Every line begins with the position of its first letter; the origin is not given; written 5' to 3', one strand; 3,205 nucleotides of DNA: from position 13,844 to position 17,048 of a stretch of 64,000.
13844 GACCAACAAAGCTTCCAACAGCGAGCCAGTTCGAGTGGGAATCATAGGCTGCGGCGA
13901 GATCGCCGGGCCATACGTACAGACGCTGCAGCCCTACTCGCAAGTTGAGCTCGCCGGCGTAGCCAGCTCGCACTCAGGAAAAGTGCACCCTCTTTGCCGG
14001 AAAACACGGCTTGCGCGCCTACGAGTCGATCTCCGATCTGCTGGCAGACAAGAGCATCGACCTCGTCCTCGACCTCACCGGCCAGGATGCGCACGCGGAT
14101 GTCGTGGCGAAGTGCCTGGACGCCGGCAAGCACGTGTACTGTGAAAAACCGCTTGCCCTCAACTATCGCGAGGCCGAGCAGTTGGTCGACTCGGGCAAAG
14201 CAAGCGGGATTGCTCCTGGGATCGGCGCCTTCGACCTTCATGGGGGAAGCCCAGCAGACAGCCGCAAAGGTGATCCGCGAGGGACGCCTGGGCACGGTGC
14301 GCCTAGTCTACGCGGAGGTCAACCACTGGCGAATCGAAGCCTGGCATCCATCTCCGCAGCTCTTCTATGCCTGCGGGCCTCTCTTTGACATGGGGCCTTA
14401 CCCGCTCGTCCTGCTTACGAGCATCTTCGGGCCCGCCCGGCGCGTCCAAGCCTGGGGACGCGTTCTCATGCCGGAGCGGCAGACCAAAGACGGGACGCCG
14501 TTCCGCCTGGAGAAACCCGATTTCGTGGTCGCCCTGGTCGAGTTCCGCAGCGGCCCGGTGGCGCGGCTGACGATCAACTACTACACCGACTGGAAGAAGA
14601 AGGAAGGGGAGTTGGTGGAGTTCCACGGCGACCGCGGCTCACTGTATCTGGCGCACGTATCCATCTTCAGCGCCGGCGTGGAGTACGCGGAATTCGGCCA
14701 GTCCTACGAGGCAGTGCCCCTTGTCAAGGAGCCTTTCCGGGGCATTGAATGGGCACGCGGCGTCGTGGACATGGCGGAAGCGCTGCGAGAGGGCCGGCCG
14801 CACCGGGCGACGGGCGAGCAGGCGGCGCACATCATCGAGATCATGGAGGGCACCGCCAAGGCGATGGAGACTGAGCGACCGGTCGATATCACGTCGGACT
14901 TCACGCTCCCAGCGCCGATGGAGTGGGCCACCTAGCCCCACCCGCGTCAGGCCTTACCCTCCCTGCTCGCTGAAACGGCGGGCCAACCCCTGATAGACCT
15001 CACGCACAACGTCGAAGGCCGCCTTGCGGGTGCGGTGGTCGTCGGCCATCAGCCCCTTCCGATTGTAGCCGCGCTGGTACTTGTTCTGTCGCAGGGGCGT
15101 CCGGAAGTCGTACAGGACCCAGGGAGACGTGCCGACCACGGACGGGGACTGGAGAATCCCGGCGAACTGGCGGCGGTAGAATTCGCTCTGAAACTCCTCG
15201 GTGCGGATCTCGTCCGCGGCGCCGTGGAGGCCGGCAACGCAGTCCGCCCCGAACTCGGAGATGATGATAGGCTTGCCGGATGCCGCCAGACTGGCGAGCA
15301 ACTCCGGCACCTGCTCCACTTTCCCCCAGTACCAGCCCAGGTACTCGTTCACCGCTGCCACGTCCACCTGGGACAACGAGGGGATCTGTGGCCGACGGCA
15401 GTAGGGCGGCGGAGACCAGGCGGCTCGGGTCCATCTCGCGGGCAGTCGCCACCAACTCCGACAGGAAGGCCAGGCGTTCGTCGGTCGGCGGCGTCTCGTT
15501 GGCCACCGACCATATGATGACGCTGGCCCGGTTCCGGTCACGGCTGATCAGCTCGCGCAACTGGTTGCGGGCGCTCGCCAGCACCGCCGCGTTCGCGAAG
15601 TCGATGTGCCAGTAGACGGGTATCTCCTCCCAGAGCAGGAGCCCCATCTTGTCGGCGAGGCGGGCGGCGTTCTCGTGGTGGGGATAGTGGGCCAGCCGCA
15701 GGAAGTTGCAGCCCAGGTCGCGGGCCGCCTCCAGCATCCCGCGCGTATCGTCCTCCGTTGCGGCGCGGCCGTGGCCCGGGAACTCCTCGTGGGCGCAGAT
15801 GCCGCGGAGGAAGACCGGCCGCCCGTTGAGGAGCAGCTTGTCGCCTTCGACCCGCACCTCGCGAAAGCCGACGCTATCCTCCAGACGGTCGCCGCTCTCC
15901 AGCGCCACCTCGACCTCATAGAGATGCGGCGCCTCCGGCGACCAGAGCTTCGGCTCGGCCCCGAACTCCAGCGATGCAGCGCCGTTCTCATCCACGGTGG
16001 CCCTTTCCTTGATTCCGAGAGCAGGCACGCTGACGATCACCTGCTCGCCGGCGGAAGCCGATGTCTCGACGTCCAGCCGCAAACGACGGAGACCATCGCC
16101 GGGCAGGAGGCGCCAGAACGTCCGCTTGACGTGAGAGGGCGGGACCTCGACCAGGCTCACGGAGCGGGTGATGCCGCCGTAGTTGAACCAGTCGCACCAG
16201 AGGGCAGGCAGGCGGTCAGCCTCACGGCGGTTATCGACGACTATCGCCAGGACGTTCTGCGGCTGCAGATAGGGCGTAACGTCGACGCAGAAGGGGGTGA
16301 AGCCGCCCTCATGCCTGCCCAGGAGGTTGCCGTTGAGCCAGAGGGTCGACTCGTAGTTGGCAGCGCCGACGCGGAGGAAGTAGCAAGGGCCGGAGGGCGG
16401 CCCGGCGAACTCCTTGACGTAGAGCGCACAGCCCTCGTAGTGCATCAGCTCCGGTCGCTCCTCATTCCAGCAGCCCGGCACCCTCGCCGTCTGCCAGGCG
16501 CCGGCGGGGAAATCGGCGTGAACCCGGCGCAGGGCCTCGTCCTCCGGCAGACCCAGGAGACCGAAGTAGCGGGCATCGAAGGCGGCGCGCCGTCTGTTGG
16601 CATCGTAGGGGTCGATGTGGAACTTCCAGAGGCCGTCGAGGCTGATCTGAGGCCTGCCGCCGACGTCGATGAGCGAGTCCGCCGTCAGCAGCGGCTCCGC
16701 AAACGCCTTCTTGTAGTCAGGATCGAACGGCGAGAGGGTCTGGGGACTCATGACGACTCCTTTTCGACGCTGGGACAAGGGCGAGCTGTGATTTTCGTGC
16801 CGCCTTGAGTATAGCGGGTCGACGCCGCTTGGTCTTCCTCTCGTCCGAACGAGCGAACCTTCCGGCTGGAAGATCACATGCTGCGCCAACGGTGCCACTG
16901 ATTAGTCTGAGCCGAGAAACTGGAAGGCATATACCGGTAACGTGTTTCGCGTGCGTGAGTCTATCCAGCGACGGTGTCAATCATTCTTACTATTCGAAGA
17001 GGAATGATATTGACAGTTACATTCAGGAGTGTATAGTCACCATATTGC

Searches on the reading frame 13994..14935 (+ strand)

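Call 58: search_protein_families(library=pfam, proteins=[window:13994-14935:+], max_evalue=0.001)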
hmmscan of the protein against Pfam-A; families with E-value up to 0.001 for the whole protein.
window:13994-14935:+ (313 aa): 2 families
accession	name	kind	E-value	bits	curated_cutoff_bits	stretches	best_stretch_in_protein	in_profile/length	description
PF22725.1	GFO_IDH_MocA_C3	-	2.4e-17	63.5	27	1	88-217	2-123/124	GFO/IDH/MocA C-terminal domain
PF02894.22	GFO_IDH_MocA_C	-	1.4e-13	51.6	22.9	1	92-299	2-218/218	Oxidoreductase family, C-terminal alpha/beta domain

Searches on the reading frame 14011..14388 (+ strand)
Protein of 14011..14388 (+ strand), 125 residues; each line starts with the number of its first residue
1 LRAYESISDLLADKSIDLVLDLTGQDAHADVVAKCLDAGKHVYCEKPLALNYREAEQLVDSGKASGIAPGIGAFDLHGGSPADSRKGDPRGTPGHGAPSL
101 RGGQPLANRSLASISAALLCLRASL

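Call 58: search_protein_families(library=pfam, proteins=[window:14011-14388:+], max_evalue=0.001)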
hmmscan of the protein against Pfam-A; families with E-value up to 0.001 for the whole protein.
window:14011-14388:+ (125 aa): 2 families
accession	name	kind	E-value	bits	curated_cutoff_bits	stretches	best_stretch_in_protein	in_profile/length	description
PF01408.29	GFO_IDH_MocA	-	7.1e-14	53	24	1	2-63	49-110/120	Oxidoreductase family, NAD-binding Rossmann fold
PF03447.22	NAD_binding_3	-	3.4e-06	28.2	24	1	4-66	47-110/116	Homoserine dehydrogenase, NAD binding domain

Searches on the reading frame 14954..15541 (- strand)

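Call 58: search_protein_families(library=pfam, proteins=[window:14954-15541:-], max_evalue=0.001)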
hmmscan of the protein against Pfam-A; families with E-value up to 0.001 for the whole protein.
window:14954-15541:- (195 aa): 1 family
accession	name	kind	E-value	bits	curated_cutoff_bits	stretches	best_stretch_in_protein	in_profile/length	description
PF02836.23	Glyco_hydro_2_C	-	1.9e-07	31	21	1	58-186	168-300/302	Glycosyl hydrolases family 2, TIM barrel domain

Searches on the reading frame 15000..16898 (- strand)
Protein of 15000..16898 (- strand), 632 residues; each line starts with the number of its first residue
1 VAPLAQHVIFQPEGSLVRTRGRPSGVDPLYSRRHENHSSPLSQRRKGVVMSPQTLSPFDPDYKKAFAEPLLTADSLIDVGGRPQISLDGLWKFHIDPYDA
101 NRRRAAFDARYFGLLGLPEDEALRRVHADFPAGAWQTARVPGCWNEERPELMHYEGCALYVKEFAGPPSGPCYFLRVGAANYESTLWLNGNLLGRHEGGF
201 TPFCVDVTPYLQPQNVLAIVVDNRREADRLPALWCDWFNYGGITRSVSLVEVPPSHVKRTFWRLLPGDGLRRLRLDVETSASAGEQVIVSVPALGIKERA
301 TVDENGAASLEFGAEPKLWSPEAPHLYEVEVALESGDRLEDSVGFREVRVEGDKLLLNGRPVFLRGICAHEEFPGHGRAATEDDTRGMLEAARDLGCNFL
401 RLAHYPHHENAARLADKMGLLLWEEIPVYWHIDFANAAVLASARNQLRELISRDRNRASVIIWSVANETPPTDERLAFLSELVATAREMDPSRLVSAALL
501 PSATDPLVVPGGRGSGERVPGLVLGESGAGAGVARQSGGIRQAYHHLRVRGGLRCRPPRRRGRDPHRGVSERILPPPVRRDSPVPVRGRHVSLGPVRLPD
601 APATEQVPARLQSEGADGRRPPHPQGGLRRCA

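Call 58: search_protein_families(library=pfam, proteins=[window:15000-16898:-], max_evalue=0.001)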
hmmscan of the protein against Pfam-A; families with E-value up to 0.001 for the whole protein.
window:15000-16898:- (632 aa): 3 families
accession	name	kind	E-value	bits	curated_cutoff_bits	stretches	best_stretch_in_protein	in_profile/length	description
PF02836.23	Glyco_hydro_2_C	-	1.6e-24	87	21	1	348-496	1-159/302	Glycosyl hydrolases family 2, TIM barrel domain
PF02837.24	Glyco_hydro_2_N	-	1.2e-12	48.5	28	1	86-253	3-169/169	Glycosyl hydrolases family 2, sugar binding domain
PF00703.27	Glyco_hydro_2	-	7.7e-07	30.3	23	1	278-346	27-109/109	Glycosyl hydrolases family 2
